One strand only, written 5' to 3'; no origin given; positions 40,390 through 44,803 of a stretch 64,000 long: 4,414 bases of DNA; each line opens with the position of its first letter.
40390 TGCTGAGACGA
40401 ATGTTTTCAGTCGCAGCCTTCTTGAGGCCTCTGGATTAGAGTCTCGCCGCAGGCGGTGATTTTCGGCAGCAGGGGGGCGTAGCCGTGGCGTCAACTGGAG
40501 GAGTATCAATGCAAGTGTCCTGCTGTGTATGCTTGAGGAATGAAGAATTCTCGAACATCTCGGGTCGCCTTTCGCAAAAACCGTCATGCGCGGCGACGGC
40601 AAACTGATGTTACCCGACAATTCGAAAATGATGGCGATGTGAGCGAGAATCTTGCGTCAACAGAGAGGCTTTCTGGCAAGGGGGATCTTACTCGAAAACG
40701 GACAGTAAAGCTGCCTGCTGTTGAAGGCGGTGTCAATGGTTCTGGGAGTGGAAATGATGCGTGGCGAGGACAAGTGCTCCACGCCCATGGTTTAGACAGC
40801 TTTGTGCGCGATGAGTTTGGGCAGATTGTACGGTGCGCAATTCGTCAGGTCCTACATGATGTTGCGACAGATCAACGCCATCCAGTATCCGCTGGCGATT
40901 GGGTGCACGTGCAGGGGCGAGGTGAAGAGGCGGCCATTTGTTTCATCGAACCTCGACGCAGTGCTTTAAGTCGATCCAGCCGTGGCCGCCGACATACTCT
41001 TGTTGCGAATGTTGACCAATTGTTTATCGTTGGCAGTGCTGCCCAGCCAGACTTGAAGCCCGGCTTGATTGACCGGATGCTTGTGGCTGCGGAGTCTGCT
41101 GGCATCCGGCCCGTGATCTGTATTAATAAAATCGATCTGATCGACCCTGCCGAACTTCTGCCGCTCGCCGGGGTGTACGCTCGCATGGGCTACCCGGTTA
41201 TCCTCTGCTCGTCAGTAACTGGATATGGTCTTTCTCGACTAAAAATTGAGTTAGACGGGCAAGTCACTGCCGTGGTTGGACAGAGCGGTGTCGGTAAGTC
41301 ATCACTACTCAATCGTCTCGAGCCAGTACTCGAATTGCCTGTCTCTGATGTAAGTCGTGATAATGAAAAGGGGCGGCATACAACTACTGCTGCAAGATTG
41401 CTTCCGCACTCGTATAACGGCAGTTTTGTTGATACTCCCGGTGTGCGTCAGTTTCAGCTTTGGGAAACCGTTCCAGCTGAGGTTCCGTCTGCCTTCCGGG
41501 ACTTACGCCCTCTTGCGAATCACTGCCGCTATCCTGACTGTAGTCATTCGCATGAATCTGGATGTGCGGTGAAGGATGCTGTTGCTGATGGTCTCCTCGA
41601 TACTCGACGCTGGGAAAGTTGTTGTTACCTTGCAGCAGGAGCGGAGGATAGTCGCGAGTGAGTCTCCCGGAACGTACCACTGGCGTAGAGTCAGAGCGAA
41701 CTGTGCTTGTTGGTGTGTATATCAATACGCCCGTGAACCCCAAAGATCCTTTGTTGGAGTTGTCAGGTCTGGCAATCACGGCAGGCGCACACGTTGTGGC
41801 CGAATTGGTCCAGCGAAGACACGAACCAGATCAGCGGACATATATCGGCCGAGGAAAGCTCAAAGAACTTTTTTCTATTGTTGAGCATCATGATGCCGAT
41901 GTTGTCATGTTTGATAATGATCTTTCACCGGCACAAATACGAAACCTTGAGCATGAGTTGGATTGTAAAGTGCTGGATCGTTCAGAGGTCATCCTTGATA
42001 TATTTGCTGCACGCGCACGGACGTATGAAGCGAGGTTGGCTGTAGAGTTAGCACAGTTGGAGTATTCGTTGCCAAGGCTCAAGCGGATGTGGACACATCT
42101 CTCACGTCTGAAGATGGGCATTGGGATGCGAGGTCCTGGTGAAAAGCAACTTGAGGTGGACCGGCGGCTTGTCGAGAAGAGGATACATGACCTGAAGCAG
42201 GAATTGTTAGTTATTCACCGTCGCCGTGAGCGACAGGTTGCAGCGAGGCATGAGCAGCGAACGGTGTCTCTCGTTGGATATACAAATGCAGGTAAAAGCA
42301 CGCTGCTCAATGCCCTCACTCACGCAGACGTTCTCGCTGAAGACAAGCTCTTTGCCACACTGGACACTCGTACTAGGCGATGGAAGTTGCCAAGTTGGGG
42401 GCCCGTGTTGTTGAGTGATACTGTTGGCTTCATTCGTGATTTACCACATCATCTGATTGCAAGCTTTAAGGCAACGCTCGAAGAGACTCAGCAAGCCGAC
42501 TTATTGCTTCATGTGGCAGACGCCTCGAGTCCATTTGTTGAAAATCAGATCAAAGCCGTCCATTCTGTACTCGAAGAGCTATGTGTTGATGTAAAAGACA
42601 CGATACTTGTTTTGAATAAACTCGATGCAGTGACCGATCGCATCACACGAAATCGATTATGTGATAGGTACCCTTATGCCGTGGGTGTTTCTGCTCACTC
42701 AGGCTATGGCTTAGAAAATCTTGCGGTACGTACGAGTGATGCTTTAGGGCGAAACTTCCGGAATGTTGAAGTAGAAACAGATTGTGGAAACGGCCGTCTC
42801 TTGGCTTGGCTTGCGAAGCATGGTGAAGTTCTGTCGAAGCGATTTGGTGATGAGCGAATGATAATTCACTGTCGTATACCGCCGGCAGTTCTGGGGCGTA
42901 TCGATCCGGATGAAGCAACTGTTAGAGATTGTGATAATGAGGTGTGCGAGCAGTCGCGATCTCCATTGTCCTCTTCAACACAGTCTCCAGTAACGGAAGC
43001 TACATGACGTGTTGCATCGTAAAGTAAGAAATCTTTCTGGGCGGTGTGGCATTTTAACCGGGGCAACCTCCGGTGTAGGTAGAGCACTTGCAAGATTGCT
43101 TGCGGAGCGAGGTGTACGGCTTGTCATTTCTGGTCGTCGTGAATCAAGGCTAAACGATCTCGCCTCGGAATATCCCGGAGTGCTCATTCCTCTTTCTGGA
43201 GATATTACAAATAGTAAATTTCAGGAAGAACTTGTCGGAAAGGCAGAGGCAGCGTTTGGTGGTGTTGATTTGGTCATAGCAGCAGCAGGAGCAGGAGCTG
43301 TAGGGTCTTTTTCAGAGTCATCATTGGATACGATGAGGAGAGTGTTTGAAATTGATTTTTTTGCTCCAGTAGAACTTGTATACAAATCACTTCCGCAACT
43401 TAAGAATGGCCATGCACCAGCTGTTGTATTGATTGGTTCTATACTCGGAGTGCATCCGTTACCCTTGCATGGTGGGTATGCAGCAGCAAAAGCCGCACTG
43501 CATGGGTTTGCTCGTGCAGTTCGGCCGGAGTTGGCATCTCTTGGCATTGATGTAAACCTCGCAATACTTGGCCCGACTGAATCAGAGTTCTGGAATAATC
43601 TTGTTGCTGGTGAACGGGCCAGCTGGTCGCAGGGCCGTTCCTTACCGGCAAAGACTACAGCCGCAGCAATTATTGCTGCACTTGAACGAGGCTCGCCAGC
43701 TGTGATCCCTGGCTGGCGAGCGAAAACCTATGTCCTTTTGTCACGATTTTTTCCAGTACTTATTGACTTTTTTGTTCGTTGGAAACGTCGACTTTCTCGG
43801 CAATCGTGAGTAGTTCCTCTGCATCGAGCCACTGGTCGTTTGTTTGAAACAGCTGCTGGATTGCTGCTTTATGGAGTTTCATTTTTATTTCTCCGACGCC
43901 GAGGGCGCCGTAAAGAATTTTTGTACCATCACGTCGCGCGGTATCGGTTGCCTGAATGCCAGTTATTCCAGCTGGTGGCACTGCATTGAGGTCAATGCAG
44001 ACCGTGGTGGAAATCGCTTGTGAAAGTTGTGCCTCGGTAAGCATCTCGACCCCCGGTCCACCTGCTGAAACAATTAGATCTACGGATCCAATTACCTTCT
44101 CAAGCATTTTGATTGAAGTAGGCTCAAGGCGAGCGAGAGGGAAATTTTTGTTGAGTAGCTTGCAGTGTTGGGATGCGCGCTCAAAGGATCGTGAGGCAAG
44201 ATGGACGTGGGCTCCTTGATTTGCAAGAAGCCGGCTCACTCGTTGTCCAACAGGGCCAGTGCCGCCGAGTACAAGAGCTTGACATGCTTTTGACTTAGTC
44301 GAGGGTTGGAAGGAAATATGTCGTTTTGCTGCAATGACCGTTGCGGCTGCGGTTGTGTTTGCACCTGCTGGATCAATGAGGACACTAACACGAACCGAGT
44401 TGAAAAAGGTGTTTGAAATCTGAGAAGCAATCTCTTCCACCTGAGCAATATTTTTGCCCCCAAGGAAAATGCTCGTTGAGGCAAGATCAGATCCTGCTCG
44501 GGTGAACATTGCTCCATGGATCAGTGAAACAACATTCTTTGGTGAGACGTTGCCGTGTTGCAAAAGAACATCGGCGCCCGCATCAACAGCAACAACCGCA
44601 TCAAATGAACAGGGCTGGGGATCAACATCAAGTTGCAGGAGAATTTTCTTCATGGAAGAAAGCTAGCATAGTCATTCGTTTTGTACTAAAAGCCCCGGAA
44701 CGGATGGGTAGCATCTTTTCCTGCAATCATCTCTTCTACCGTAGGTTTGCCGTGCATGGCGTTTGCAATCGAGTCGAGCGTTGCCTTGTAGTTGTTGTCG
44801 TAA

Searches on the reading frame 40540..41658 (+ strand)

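Call 51: search_protein_families(library=pfam, proteins=[window:40540-41658:+], max_evalue=0.00001)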
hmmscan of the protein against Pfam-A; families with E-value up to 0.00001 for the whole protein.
window:40540-41658:+ (373 aa): 1 family
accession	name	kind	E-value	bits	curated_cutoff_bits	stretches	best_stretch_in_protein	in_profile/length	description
PF03193.22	RsgA_GTPase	-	2.9e-56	190.4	30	1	136-308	1-174/174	RsgA GTPase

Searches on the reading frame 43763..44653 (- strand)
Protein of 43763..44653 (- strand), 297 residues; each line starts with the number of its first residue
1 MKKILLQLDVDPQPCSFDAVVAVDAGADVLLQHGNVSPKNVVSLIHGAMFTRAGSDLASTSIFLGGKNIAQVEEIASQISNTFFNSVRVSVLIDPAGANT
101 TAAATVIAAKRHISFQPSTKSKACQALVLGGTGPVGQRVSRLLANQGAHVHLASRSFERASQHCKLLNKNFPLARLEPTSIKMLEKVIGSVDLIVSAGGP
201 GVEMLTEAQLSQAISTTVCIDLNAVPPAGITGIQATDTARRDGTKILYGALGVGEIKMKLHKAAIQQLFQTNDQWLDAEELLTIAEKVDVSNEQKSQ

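Call 51: search_protein_families(library=pfam, proteins=[window:43763-44653:-], max_evalue=0.00001)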
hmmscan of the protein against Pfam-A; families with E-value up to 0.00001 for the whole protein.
window:43763-44653:- (297 aa): 2 families
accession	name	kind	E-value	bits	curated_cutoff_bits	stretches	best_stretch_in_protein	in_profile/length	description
PF09176.16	Mpt_N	-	3.8e-27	94.7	27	1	16-96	1-81/81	Methylene-tetrahydromethanopterin dehydrogenase, N-terminal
PF01488.26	Shikimate_DH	-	5.1e-07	30.3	24.3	1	120-226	9-114/138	Shikimate / quinate 5-dehydrogenase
